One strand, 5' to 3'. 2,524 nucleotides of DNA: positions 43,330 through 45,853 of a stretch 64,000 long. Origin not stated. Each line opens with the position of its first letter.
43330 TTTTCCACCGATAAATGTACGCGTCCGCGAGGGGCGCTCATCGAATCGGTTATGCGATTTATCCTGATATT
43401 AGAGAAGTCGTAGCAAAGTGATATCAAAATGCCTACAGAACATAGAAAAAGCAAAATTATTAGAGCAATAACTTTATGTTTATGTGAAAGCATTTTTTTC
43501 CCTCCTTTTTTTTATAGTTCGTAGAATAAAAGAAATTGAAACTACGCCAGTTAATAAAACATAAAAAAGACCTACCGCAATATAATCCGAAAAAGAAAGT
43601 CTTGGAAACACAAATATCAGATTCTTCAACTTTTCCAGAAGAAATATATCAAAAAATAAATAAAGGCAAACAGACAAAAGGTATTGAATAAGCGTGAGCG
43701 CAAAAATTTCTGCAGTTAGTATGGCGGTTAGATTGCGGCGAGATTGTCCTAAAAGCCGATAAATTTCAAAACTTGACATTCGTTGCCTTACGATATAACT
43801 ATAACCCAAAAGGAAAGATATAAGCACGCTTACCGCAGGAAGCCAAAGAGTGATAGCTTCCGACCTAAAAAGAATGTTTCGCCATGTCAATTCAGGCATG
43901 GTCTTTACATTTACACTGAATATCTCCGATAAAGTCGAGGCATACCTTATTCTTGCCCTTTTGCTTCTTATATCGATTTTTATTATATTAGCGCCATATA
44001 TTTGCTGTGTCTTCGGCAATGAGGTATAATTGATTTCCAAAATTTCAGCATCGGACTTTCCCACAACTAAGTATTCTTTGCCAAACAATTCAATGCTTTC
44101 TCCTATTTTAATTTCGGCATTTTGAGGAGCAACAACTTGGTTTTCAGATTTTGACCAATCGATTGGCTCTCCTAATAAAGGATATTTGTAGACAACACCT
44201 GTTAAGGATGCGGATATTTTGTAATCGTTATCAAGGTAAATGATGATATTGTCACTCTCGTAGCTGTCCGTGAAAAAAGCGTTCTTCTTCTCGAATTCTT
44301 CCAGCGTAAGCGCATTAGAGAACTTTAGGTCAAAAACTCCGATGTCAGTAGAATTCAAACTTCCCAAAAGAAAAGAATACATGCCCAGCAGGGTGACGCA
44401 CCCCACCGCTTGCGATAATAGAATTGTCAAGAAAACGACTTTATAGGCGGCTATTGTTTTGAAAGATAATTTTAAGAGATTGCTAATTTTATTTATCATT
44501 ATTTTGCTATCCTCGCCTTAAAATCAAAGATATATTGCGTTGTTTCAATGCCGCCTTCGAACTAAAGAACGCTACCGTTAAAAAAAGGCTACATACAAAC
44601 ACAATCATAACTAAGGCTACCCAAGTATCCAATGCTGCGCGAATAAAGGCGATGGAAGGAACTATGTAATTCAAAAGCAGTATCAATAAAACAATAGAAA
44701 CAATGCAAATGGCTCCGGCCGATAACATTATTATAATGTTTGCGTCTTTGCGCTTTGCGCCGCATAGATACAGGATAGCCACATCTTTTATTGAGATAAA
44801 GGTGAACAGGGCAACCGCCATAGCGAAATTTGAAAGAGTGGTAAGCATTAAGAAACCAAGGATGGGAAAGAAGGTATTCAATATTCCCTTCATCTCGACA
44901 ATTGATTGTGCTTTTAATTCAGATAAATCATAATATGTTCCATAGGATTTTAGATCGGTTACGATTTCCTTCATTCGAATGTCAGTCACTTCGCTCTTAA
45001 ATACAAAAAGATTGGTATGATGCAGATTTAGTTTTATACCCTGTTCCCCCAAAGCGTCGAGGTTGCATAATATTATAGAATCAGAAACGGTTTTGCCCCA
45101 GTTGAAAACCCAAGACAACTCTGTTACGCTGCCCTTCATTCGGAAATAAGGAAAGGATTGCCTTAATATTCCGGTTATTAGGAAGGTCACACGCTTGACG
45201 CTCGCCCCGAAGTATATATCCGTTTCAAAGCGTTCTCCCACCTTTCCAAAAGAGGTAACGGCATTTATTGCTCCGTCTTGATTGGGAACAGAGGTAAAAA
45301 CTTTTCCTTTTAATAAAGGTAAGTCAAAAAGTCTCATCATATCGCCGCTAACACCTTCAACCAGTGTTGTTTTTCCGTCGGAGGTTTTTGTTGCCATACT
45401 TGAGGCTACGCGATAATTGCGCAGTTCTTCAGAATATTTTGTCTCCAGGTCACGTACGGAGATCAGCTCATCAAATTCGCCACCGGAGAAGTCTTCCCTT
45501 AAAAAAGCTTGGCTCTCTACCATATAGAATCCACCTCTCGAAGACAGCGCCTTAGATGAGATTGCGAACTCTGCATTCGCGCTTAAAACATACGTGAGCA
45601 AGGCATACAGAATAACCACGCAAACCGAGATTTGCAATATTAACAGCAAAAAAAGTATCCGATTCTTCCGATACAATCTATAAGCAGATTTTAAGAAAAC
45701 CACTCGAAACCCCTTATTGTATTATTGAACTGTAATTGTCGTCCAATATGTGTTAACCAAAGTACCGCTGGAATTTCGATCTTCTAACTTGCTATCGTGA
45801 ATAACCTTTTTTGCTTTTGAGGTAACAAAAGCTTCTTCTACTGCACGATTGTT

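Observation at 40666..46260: AT-rich operon: secreted His-rich mini-protein, Thr-rich mini-ORF, four FtsX-like paralogues and one ABC ATPase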

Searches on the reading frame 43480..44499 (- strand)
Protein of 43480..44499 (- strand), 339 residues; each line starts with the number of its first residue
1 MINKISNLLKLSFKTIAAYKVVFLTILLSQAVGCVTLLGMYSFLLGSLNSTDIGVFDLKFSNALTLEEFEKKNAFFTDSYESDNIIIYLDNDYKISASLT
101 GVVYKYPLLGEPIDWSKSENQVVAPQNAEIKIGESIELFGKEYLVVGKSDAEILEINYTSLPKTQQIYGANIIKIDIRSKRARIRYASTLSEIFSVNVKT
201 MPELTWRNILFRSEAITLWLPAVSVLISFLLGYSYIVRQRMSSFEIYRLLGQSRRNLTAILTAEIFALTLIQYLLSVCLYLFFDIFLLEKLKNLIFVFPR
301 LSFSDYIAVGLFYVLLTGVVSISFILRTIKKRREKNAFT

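Call 3: search_protein_families(library=pfam, proteins=[window:43480-44499:-], max_evalue=1)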
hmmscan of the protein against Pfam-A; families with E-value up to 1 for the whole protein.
window:43480-44499:- (339 aa): 1 family
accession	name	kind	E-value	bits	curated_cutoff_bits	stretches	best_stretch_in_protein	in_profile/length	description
PF02687.27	FtsX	-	2.3e-06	28.1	25.5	1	223-331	9-118/120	FtsX-like permease C-terminal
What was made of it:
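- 43480..44499 (-): X2: FtsX-type permease subunit, 339 aa. Pfam FtsX 28.1 bits, above the 25.5 cut-off (call 3).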

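Call 4: search_protein_families(library=ncbifam, proteins=[window:43480-44499:-], max_evalue=1)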
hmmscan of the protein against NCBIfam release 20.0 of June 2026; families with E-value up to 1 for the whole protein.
window:43480-44499:- (339 aa): 0 families

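Call 20: search_protein_families(library=pfam, proteins=[P0011, P0009], max_evalue=10)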
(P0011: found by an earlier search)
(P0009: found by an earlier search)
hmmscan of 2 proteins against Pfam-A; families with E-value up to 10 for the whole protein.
P0011 (173 aa): 1 family
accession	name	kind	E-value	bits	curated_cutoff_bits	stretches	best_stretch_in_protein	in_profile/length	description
PF05365.17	UCR_UQCRX_QCR9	-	3.5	8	27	1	28-54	14-40/53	Ubiquinol-cytochrome C reductase, UQCRX/QCR9 like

P0009 (140 aa): 0 families

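Call 54: search_solved_structures(query=A4, max_evalue=1)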
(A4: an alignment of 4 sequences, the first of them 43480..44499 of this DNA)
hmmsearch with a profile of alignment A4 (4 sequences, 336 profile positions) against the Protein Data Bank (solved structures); distinct sequences matched with E-value up to 1: 0.

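Call 71: search_protein_families(library=pfam, alignment_id=A4, max_evalue=1)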
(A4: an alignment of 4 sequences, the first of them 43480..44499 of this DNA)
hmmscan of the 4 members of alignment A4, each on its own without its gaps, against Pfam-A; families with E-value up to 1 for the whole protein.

A. member 1, window:43480-44499:- (339 aa): 1 family
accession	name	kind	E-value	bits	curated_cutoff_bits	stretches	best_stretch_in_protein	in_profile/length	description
PF02687.27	FtsX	-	2.3e-06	28.1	25.5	1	223-331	9-118/120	FtsX-like permease C-terminal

B. families by the number of members that match (of 4 scanned): 2 families
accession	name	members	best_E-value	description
PF02687.27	FtsX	4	1.8e-06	FtsX-like permease C-terminal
PF16150.10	DUF4858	1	0.14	Domain of unknown function (DUF4858)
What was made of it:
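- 43480..44499 (-): FtsX in 4/4 orthologues (call 71).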

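Call 89: search_protein_families(library=padloc, proteins=[window:43480-44499:-], max_evalue=0.01)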
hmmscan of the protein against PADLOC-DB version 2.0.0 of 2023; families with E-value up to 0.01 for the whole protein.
window:43480-44499:- (339 aa): 0 families

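Call 98: search_protein_families(library=ncbifam, proteins=[P0009], max_evalue=10)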
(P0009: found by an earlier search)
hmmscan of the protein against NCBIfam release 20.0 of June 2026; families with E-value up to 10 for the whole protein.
P0009 (140 aa): 2 families
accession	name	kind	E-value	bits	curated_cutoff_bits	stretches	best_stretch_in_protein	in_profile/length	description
NF040620.1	fused_HadA_HadB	exception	0.0022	17.5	350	1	70-125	111-166/329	fused (3R)-hydroxyacyl-ACP dehydratase subunits HadA/HadB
NF049854.1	tandem_WD_0033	domain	0.13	12.4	40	1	65-90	22-47/48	WD_0033/WD_0034 family tandem repeat-containing protein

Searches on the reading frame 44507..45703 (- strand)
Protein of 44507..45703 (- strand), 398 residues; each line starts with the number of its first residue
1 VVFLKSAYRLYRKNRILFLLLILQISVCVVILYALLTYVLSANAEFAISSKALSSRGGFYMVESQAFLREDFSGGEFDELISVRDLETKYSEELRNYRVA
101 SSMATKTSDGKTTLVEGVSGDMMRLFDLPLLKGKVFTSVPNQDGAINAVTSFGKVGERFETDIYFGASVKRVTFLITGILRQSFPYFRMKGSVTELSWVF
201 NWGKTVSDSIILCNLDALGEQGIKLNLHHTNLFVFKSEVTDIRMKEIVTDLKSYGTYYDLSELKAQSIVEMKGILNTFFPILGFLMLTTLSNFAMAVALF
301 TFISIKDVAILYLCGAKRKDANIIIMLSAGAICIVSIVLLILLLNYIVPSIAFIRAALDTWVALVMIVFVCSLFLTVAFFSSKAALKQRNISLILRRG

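Call 3: search_protein_families(library=pfam, proteins=[window:44507-45703:-], max_evalue=1)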
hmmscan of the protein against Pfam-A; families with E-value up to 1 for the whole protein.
window:44507-45703:- (398 aa): 2 families
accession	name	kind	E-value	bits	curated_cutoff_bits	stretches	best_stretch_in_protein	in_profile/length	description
PF12704.14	MacB_PCD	-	0.00019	22.2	27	1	20-184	5-157/207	MacB-like periplasmic core domain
PF02687.27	FtsX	-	0.013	15.9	25.5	1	281-388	3-118/120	FtsX-like permease C-terminal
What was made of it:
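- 44507..45703 (-): X1: FtsX/MacB-type permease subunit, 398 aa, GTG start, TM1 + ~230-aa ectodomain + 3 TM. Pfam MacB_PCD 22.2 bits and FtsX 15.9 bits, both below threshold (call 3).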

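Call 4: search_protein_families(library=ncbifam, proteins=[window:44507-45703:-], max_evalue=1)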
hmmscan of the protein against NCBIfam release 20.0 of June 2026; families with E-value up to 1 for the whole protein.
window:44507-45703:- (398 aa): 1 family
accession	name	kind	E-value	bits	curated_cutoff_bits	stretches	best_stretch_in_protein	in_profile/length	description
NF005102.0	PRK06541.1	equivalog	0.12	10.9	574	1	203-264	327-387/460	aspartate aminotransferase family protein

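Call 7: find_encoding_contigs(protein=window:44507-45703:-, flank=10000, max_places=10)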
Protein window:44507-45703:- (398 aa): no gene with exactly this product is on record in the collection.

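Call 19: find_homologous_proteins(query=window:44507-45703:-, max_evalue=0.001)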
Query window:44507-45703:- (398 aa): 2 proteins with E <= 0.001 among 8000 candidates.
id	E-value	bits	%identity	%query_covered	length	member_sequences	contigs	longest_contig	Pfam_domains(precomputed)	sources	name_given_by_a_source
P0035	1.1e-238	810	99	96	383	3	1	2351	-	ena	-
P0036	3.0e-170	584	65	100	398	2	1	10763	-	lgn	-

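Call 20: search_protein_families(library=pfam, proteins=[P0011, P0009], max_evalue=10)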
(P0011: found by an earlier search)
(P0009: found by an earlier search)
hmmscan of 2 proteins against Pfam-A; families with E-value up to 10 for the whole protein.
P0011 (173 aa): 1 family
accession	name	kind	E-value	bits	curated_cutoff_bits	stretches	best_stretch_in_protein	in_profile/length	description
PF05365.17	UCR_UQCRX_QCR9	-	3.5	8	27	1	28-54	14-40/53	Ubiquinol-cytochrome C reductase, UQCRX/QCR9 like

P0009 (140 aa): 0 families

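Call 40: find_encoding_contigs(protein=P0036, flank=10000, max_places=5)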
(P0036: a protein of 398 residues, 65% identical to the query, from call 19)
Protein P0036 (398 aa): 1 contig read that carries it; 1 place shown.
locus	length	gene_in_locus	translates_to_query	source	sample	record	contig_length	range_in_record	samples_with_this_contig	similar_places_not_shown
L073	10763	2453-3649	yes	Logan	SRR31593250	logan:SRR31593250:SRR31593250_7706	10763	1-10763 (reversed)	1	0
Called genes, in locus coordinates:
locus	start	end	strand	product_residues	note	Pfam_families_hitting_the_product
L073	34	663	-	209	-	PF00297:Ribosomal_L3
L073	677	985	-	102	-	PF00338:Ribosomal_S10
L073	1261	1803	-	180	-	-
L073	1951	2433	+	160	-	-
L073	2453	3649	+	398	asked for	-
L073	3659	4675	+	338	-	PF02687:FtsX (weak)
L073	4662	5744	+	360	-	-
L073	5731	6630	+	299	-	-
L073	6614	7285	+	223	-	PF02463:SMC_N (faint), PF00005:ABC_tran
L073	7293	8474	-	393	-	PF00465:Fe-ADH, PF13685:Fe-ADH_2 (faint), PF25137:ADH_Fe_C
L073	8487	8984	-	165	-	-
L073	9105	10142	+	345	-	-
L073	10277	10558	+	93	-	-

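Call 53: search_solved_structures(query=A3, max_evalue=1)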
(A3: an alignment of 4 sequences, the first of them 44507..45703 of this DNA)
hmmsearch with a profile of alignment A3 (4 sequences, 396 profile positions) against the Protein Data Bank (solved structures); distinct sequences matched with E-value up to 1: 0.

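Call 70: search_protein_families(library=pfam, alignment_id=A3, max_evalue=1)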
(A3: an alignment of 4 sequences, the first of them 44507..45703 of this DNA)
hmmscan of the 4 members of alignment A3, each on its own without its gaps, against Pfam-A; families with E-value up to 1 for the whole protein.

A. member 1, window:44507-45703:- (398 aa): 2 families
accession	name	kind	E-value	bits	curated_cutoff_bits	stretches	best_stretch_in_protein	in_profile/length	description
PF12704.14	MacB_PCD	-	0.00019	22.2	27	1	20-184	5-157/207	MacB-like periplasmic core domain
PF02687.27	FtsX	-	0.013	15.9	25.5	1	281-388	3-118/120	FtsX-like permease C-terminal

B. families by the number of members that match (of 4 scanned): 4 families
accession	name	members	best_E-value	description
PF02687.27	FtsX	4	3.7e-05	FtsX-like permease C-terminal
PF12704.14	MacB_PCD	3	0.00019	MacB-like periplasmic core domain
PF12869.13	tRNA_anti-like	1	0.043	tRNA_anti-like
PF10249.14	NDUFB10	1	0.14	NADH-ubiquinone oxidoreductase subunit 10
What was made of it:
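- On Type VII ABC (MacB/FtsX superfamily): X2 orthologues match in 4/4 (calls 3, 70, 71).
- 44507..45703 (-): FtsX in 4/4 and MacB_PCD in 3/4 orthologues (call 70).
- On Type VII ABC (MacB/FtsX superfamily): X1 matches MacB_PCD at 22.2 bits, below the 27-bit cut-off, and 3/4 orthologues match (calls 3, 70).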

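Call 85: find_related_loci(query=L073:1951-2430:+, collection=metagenome_contigs, flank=3000)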
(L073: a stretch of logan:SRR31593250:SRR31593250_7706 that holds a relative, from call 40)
Query L073:1951-2430:+ (160 aa) in metagenome_contigs; peptide patterns used: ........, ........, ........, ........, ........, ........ (x = any residue, [..] = any of these).
172 stretches matched a pattern, but none encodes a relative of the query by tblastn (E <= 1e-3).

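Call 86: search_protein_families(library=pfam, proteins=[L073:1951-2430:+], max_evalue=0.1)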
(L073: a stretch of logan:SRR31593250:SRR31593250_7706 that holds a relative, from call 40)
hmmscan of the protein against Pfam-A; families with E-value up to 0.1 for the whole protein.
L073:1951-2430:+ (160 aa): 1 family
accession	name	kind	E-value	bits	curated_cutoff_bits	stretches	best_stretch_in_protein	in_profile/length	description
PF05365.17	UCR_UQCRX_QCR9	-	0.013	15.9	27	1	14-41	13-40/53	Ubiquinol-cytochrome C reductase, UQCRX/QCR9 like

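Call 87: find_related_loci(query=L073:1951-2430:+, collection=viral_contigs, flank=5000)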
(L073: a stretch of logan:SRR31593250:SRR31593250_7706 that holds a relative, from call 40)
Query L073:1951-2430:+ (160 aa) in viral_contigs; peptide patterns used: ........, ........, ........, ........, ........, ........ (x = any residue, [..] = any of these).
7 stretches matched a pattern, but none encodes a relative of the query by tblastn (E <= 1e-3).

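Call 88: find_related_loci(query=window:44507-45703:-, collection=viral_contigs, flank=5000)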
Query window:44507-45703:- (398 aa) in viral_contigs; peptide patterns used: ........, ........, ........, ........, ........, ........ (x = any residue, [..] = any of these).
4 stretches matched a pattern, but none encodes a relative of the query by tblastn (E <= 1e-3).
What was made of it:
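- Tried and rejected: Viral contig scans with the secreted protein and with X1 found nothing, so a prophage origin is not supported (calls 87, 88).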

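Call 89: search_protein_families(library=padloc, proteins=[L073:1951-2430:+, window:44507-45703:-], max_evalue=0.01)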
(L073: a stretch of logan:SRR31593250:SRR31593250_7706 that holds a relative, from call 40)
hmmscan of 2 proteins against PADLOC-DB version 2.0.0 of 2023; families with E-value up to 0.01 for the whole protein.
L073:1951-2430:+ (160 aa): 0 families

window:44507-45703:- (398 aa): 0 families

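Call 98: search_protein_families(library=ncbifam, proteins=[L073:1951-2430:+, P0009], max_evalue=10)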
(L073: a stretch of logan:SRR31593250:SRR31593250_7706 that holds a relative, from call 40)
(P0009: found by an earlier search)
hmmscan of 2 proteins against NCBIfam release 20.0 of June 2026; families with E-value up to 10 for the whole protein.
L073:1951-2430:+ (160 aa): 1 family
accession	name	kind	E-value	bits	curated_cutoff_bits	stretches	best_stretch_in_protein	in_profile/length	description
NF040620.1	fused_HadA_HadB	exception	0.0092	15.5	350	1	90-145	111-166/329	fused (3R)-hydroxyacyl-ACP dehydratase subunits HadA/HadB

P0009 (140 aa): 2 families
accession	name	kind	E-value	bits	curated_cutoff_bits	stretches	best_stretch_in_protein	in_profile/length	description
NF040620.1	fused_HadA_HadB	exception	0.0022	17.5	350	1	70-125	111-166/329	fused (3R)-hydroxyacyl-ACP dehydratase subunits HadA/HadB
NF049854.1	tandem_WD_0033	domain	0.13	12.4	40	1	65-90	22-47/48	WD_0033/WD_0034 family tandem repeat-containing protein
